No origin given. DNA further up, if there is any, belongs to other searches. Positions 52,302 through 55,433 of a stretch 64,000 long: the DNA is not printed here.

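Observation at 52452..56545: Two-gene operon: 945-aa cytoplasmic protein with an N-terminal Zn-PLC/P1-nuclease-like domain, translationally coupled (ATGA) to a protein whose first 40 residues are about 60% His/Glu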

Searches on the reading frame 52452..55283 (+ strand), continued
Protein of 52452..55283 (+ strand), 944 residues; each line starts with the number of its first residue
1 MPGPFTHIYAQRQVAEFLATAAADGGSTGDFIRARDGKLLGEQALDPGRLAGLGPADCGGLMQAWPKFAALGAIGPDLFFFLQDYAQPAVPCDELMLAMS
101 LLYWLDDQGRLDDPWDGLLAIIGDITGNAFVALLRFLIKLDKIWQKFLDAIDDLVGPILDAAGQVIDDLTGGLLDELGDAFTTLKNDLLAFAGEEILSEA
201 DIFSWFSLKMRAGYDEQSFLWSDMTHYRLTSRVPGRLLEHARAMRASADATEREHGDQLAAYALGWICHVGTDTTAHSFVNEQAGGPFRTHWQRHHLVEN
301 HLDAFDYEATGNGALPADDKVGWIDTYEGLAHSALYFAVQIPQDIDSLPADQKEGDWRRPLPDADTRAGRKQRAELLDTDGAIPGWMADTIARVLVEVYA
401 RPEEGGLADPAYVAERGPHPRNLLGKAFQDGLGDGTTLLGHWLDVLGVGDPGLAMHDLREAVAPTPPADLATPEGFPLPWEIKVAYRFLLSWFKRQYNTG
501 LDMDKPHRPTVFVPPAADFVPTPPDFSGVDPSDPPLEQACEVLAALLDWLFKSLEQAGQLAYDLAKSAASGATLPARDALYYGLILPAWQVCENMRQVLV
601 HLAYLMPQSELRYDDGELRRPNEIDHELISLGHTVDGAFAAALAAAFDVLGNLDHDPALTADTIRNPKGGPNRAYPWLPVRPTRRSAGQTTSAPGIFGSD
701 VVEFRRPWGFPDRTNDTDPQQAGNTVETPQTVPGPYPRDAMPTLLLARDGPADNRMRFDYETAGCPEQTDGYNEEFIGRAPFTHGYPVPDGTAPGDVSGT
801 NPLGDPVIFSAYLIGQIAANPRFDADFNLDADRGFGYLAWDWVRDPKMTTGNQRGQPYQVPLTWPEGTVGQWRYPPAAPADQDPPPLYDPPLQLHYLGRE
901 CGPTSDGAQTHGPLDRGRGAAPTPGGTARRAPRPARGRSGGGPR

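Call 22: find_related_loci(query=A1, collection=genome_contigs, flank=10000)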
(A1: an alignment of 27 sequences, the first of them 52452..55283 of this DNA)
Query A1 (944 aa) in genome_contigs; peptide patterns used: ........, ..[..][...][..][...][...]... (x = any residue, [..] = any of these).
48 stretches matched a pattern; 33 encode a relative of the query (tblastn E <= 1e-3); 33 distinct loci.
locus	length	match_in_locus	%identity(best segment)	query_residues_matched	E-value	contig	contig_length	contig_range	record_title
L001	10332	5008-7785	69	1-922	0e+0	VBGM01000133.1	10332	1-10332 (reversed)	MAG: Chloroflexi bacterium isolate CF_78 14_1009_12_40cm_scaffold_9604, whole genome shotgun sequence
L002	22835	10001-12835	69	1-941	0e+0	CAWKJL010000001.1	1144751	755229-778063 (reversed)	MAG: uncultured Chloroflexia bacterium isolate MFD02134.bin.2.11 genome assembly, contig: contig_31538, whole genome sho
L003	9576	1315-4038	69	1-905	0e+0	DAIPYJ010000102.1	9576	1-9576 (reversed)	MAG TPA_asm: Candidatus Dormiibacterota bacterium isolate CTOTU3119 NODE_1471_length_9576_cov_2.422645, whole genome sho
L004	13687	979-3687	61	1-900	0e+0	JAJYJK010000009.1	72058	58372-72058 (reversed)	MAG: Nitrospirae bacterium isolate DBS2-1.bin159 NODE_622_length_72058_cov_4.161321, whole genome shotgun sequence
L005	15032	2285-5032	60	1-912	0e+0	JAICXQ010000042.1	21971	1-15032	MAG: Frankiales bacterium isolate LS_FP_2_bin.126 k141_3434323_length_21971_cov_13.9934, whole genome shotgun sequence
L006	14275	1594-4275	59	1-906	0e+0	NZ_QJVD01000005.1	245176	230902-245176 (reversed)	Arthrobacter livingstonensis strain LI2 NODE_5_length_245176_cov_247.145, whole genome shotgun sequence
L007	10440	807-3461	57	1-906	0e+0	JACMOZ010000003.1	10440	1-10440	MAG: Aeromicrobium sp. isolate LF-bin-295 FL-bin-295-contig-k141_18633, whole genome shotgun sequence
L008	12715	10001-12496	60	1-844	0e+0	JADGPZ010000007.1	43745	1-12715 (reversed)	MAG: Candidatus Kapaibacterium sp. isolate Chersky.7_45 contig-100_23, whole genome shotgun sequence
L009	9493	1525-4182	57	1-901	0e+0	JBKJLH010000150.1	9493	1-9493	MAG: Lacisediminihabitans sp. isolate ant_bin.275 k117_2867478, whole genome shotgun sequence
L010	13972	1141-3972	54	1-901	0e+0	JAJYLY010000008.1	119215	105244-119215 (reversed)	MAG: Proteobacteria bacterium isolate DBS2-1.bin99 NODE_245_length_119215_cov_4.038140, whole genome shotgun sequence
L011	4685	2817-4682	62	1-625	0e+0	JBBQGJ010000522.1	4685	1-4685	MAG: Mycobacteriales bacterium isolate Co_metawrap_967 Cmw_967_k141_3411187_length_4685_cov_9.9921, whole genome shotgun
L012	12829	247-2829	42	1-897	0e+0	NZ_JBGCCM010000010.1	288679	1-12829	Catenulispora sp. GAS73 Ga0573037_010, whole genome shotgun sequence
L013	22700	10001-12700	40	1-910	0e+0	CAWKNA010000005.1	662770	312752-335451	MAG: uncultured Actinomycetota bacterium isolate MFD00991.bin.1.80 genome assembly, contig: contig_33068, whole genome s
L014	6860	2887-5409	40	1-867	8e-180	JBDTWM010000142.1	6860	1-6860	MAG: Dermatophilaceae bacterium isolate cluster3_bin.92 NODE_57399_length_6860_cov_11.226451, whole genome shotgun seque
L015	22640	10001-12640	40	1-917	5e-178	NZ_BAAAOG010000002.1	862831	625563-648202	Microbacterium deminutum strain JCM 14901 sequence02, whole genome shotgun sequence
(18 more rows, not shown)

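Call 36: predict_structure(alignment_id=A2)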
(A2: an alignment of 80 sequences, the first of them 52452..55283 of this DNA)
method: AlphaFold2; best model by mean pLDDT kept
length: 944 residues; sequences in the alignment: 80
mean_pLDDT: 84.3   pTM: 0.87
mean pLDDT of the five models: 84.3, 82.3, 80.3, 79.9, 79.7
residues with pLDDT >= 90: 568; 70-90: 182; 50-70: 119; < 50: 75
segments of 3 or more residues with pLDDT < 50: 158-169, 171-175, 538-541, 545-547, 906-944
pLDDT, mean of each block of 10 residues (from residue 1): 86 98 95 97 94 96 98 94 90 96 95 86 71 69 76 57 45 50 63 56 77 93 95 98 98 98 98 95 91 91 96 95 91 93 96 94 81 90 97 98 96 91 97 94 95 95 97 97 97 78 77 64 61 54 49 52 56 69 72 81 87 88 94 88 66 73 88 94 90 66 85 90 95 96 95 98 96 97 97 97 98 98 95 93 96 94 93 94 94 94 54 36 36 37 32
secondary structure, 60 per line:
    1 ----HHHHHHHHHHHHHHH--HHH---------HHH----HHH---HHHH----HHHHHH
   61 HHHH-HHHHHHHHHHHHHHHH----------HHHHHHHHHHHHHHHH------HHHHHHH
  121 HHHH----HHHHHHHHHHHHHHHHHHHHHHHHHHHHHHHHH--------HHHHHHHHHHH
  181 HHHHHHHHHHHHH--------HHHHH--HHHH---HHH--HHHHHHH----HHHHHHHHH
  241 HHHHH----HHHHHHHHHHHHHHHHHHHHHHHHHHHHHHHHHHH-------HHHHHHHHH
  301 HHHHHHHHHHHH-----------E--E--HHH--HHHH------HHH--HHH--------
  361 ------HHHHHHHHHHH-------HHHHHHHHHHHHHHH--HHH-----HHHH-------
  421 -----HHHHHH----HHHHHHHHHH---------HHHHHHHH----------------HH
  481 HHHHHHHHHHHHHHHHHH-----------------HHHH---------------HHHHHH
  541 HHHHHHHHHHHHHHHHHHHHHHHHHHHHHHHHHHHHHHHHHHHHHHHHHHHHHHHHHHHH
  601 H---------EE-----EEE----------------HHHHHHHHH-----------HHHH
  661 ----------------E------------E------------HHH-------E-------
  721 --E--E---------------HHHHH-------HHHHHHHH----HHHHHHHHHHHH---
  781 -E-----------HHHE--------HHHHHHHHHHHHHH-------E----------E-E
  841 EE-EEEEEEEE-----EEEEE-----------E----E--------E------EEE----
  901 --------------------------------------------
elements in order (helices of 4 or more, strands of 3 or more residues): H5-19 H47-50 H55-64 H66-81 H92-107 H114-124 H129-161 H170-193 H202-206 H209-212 H221-227 H232-245 H250-284 H292-312 H335-338 H367-377 H385-399 H410-413 H426-431 H436-445 H455-462 H479-498 H516-519 H535-601 E618-620 H637-645 H657-660 H742-746 H754-761 H766-777 H806-819 E840-842 E844-851 E857-861 E894-896
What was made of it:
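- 52452..55286 (+): Gene A: a 944-aa cytoplasmic protein and a new large subfamily of the Zn-dependent phospholipase C superfamily. Call 36: AF2 pLDDT 84.3, pTM 0.87.
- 55167..55283 (+): Non-conserved Arg/Gly/Pro-rich C-terminal extension of A (residues 906-944); it carries the reading frame into the start codon of B. pLDDT is below 50 for residues 906-944 (call 36).
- The model of A is confident (pLDDT 84, pTM 0.87; call 36).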

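Call 39: find_encoding_contigs(protein=P0084, flank=8000, max_places=3)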
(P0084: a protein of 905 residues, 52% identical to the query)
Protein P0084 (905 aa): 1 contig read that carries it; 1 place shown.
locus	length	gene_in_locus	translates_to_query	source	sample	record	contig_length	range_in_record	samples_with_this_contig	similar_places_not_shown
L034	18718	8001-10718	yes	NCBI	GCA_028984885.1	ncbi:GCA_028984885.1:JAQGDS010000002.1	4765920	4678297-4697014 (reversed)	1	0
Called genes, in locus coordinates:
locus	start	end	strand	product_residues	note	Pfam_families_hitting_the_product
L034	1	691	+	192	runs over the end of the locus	-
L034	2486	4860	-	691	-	PF05577:Peptidase_S28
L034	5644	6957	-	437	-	-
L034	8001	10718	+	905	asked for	PF00882:Zn_dep_PLPC (weak)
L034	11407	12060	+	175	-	PF01284:MARVEL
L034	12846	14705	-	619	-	-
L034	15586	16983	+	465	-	-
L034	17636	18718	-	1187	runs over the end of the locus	-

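Call 40: find_encoding_contigs(protein=P0061, flank=8000, max_places=3)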
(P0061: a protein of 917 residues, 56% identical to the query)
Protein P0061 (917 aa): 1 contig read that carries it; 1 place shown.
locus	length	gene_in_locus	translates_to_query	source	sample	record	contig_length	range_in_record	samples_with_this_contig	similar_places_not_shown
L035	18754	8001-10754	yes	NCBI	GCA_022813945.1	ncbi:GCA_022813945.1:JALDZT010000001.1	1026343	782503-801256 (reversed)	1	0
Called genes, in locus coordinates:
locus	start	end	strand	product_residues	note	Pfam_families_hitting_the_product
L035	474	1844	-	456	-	-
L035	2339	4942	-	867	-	PF12796:Ank_2, PF13637:Ank_4, PF12796:Ank_2, PF13637:Ank_4 (weak), PF12796:Ank_2, PF13637:Ank_4 (weak), PF13857:Ank_5, PF00023:Ank, +2 more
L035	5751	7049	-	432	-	-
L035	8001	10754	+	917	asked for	PF00882:Zn_dep_PLPC (weak)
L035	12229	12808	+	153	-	PF00179:UQ_con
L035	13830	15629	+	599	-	-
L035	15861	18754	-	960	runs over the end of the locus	PF10193:Telomere_reg-2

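Call 46: search_solved_structures(query=A2, max_evalue=1, show_alignments=3)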
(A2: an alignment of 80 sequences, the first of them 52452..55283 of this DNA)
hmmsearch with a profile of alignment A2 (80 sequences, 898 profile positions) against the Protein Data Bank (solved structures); distinct sequences matched with E-value up to 1: 2.
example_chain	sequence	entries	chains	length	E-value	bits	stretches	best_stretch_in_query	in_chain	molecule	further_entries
1bak_A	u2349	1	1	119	0.16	13.4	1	263-291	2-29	G-PROTEIN COUPLED RECEPTOR KINASE 2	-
5yvd_A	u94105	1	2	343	0.32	12.5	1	780-831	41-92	Nsp15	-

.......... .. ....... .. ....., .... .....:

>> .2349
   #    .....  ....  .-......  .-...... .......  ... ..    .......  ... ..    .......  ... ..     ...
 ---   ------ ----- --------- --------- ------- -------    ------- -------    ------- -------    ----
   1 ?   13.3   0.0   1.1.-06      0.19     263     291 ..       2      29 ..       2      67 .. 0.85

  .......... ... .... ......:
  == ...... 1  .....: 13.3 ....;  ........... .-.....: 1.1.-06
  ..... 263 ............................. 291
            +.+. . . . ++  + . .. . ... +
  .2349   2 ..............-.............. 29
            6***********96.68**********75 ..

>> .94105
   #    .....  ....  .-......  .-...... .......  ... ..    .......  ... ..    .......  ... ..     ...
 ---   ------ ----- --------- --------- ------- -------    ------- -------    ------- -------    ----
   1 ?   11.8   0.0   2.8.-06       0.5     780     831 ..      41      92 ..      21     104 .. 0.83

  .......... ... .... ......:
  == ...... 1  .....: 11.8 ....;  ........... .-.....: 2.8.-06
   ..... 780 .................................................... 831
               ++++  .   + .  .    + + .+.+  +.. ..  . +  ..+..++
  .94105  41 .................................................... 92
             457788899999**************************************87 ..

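Call 60: fold_search(model_id=the predicted structure, library=pdb)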
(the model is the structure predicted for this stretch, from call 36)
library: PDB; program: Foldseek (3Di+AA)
matches with E <= 10: 91; with E <= 0.001: 0
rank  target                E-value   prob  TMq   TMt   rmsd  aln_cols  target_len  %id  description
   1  6g3d                  1.8e+00  0.03  0.09  0.14  36.8       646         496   11  Crystal structure of Native EDDS lyase (released 2018-05-16)
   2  9lwp_R                1.9e+00  0.09  0.08  0.19  22.4       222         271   10  Cryo-EM structure of the unliganded human BRS3-Gq complex (released 2025-07-16)
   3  7sk9_A                2.4e+00  0.05  0.07  0.16  22.2       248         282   14  Cryo-EM structure of human ACKR3 in complex with a small molecule partial agonist CCX662, and an intracellular Fab (released 2022-07-27)
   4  9b48_A                2.4e+00  0.02  0.07  0.12  24.2       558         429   11  Asp324Glu variant of phosphate transporter PiPT from Piriformospora indica (released 2025-03-26)
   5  9k07_R                2.9e+00  0.06  0.07  0.19  22.6       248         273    8  Cryo-EM structure of the DSO-5a-bound human BRS3-Gq complex (released 2025-08-27)
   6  9exz_C                2.9e+00  0.02  0.07  0.10  28.4       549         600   12  Efficient and scalable protein design using a relaxed sequence space (released 2024-10-16)
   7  2ix3_A                3.0e+00  0.02  0.08  0.07  29.5       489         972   11  Structure of yeast Elongation Factor 3 (released 2006-08-08)
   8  6me4                  3.0e+00  0.01  0.07  0.11  33.2       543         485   11  XFEL crystal structure of human melatonin receptor MT1 in complex with 2-iodomelatonin (released 2019-04-24)
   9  6rz4                  3.2e+00  0.02  0.08  0.15  30.8       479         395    9  Crystal structure of cysteinyl leukotriene receptor 1 in complex with pranlukast (released 2019-10-30)
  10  4ky0_A                3.3e+00  0.01  0.07  0.13  23.0       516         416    9  Crystal structure of a substrate-free glutamate transporter homologue from Thermococcus kodakarensis (released 2013-09-11)
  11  6x15_A                3.3e+00  0.01  0.07  0.12  25.8       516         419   10  Inward-facing state of the glutamate transporter homologue GltPh in complex with L-aspartate and sodium ions (released 2020-11-18)
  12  9iy8_R                3.5e+00  0.03  0.07  0.16  24.1       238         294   11  Cryo-EM structure of apo-GPR55-G13 complex (released 2025-01-01)
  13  6axf_O                3.5e+00  0.01  0.06  0.10  28.7       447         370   13  Structure of RasGRP2 in complex with Rap1B (released 2017-10-11)
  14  6axf_K                3.5e+00  0.01  0.05  0.10  28.7       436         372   12  Structure of RasGRP2 in complex with Rap1B (released 2017-10-11)
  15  6me2                  3.6e+00  0.02  0.06  0.10  28.8       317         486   11  XFEL crystal structure of human melatonin receptor MT1 in complex with ramelteon (released 2019-04-24)
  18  3oe9_B                4.2e+00  0.02  0.08  0.14  23.9       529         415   10  Crystal structure of the chemokine CXCR4 receptor in complex with a small molecule antagonist IT1t in P1 spacegroup (released 2010-10-27)
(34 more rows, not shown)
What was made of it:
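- On Zn-dependent phospholipase C (PF00882): Foldseek finds nothing (call 60).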

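Call 78: find_encoding_contigs(protein=P0001, flank=3000, max_places=3)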
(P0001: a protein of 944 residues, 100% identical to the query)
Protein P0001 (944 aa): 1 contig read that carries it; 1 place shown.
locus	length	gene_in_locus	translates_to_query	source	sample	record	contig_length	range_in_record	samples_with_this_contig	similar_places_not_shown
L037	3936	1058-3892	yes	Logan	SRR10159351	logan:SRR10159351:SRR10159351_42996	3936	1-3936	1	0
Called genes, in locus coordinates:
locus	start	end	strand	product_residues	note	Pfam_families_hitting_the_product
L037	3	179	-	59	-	?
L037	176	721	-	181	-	PF13411:MerR_1, PF00376:MerR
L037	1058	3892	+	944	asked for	PF00882:Zn_dep_PLPC (weak)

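Call 85: find_related_loci(query=A1, collection=viral_contigs, flank=5000)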
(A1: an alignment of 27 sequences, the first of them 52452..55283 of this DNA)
Query A1 (944 aa) in viral_contigs; peptide patterns used: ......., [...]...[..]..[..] (x = any residue, [..] = any of these).
27 stretches matched a pattern, but none encodes a relative of the query by tblastn (E <= 1e-3).
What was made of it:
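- The pair is absent from viral contigs (call 85).
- Tried and rejected: No relative was found in IMG/VR viral contigs (call 85).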

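Call 101: find_related_loci(query=A1, collection=metagenome_contigs, flank=7000)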
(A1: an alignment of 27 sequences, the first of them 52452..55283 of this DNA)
Query A1 (944 aa) in metagenome_contigs; peptide patterns used: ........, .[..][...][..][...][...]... (x = any residue, [..] = any of these).
127 stretches matched a pattern; 78 encode a relative of the query (tblastn E <= 1e-3); 78 distinct loci.
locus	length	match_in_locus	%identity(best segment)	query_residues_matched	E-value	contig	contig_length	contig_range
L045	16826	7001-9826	69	1-929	0e+0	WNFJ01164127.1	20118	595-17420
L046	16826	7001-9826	69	1-929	0e+0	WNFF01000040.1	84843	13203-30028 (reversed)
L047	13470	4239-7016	69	1-922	0e+0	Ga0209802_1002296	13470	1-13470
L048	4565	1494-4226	72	1-901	0e+0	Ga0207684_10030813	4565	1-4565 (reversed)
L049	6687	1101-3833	70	1-901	0e+0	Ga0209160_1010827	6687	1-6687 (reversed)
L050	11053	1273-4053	69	1-922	0e+0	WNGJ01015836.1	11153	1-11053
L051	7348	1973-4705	72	1-901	0e+0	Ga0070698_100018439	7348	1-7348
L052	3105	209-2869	65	1-901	0e+0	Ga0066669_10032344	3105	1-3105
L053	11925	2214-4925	65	1-935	0e+0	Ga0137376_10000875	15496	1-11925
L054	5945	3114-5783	59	1-901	0e+0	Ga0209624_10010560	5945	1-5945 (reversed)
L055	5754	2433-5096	60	1-901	0e+0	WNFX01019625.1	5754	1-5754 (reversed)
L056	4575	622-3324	58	1-914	0e+0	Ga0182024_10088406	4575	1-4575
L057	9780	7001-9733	56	1-931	0e+0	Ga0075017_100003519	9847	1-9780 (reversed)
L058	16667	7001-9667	55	1-907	0e+0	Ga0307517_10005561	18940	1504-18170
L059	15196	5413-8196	55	1-906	0e+0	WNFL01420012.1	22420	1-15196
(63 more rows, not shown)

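Call 112: search_protein_families(library=pfam, proteins=[L047:8282-8965:-, L010:6638-7624:+], max_evalue=0.01)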
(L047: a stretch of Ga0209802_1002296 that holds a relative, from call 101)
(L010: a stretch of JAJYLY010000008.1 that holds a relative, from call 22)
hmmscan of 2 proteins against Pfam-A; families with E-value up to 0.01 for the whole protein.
L047:8282-8965:- (227 aa): 1 family
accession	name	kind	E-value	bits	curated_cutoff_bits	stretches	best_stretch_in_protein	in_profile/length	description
PF06841.18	Phage_T4_gp19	-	1.1e-44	151.9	28.2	1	73-215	1-134/134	T4-like virus tail tube protein gp19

L010:6638-7624:+ (329 aa): 0 families
